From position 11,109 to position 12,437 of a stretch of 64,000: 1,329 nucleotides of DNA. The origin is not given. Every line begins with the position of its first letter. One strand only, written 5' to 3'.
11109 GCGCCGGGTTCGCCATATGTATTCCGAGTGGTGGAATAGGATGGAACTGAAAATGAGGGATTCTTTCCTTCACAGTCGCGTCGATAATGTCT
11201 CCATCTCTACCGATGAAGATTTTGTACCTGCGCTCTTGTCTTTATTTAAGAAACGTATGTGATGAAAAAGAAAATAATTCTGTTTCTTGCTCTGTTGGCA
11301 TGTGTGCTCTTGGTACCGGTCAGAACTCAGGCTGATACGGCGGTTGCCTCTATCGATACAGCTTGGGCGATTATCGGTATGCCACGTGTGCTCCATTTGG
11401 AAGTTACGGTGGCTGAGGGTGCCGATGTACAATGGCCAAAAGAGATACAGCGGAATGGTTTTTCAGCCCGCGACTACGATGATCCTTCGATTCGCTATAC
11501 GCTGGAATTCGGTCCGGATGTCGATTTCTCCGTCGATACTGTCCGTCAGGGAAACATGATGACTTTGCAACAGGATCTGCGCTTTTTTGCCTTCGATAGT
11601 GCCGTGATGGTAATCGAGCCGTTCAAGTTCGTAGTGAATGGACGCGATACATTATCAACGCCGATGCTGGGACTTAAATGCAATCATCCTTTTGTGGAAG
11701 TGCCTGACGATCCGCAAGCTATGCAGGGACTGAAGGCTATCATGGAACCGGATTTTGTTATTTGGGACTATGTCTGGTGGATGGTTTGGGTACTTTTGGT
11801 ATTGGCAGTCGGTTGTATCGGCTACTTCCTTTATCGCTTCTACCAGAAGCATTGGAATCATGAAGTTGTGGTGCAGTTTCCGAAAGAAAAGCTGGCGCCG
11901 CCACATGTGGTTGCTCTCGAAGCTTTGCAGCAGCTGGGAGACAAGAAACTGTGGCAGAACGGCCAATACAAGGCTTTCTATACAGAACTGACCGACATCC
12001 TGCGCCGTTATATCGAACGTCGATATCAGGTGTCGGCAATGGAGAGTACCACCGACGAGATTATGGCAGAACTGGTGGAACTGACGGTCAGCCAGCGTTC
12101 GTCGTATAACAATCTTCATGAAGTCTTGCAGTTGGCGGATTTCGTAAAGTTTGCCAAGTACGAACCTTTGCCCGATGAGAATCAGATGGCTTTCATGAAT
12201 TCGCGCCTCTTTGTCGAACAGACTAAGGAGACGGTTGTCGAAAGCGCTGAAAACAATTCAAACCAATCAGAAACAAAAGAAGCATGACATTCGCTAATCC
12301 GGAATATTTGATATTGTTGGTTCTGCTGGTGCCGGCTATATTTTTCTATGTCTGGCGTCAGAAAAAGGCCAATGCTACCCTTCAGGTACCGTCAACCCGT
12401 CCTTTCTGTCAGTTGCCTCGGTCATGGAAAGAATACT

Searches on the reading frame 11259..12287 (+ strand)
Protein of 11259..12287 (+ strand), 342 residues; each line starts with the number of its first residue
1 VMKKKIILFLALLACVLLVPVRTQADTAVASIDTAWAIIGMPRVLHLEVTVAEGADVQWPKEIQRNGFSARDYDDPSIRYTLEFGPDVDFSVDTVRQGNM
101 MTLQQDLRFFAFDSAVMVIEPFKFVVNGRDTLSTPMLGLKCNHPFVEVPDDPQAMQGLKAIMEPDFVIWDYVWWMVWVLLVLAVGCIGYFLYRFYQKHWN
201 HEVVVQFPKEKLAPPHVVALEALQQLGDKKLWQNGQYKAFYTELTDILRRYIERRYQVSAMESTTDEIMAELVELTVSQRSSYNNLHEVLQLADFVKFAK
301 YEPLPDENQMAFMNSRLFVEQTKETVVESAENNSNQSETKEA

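Call 33: find_encoding_contigs(protein=window:11259-12287:+, flank=10000, max_places=1)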
Protein window:11259-12287:+ (342 aa): no gene with exactly this product is on record in the collection.
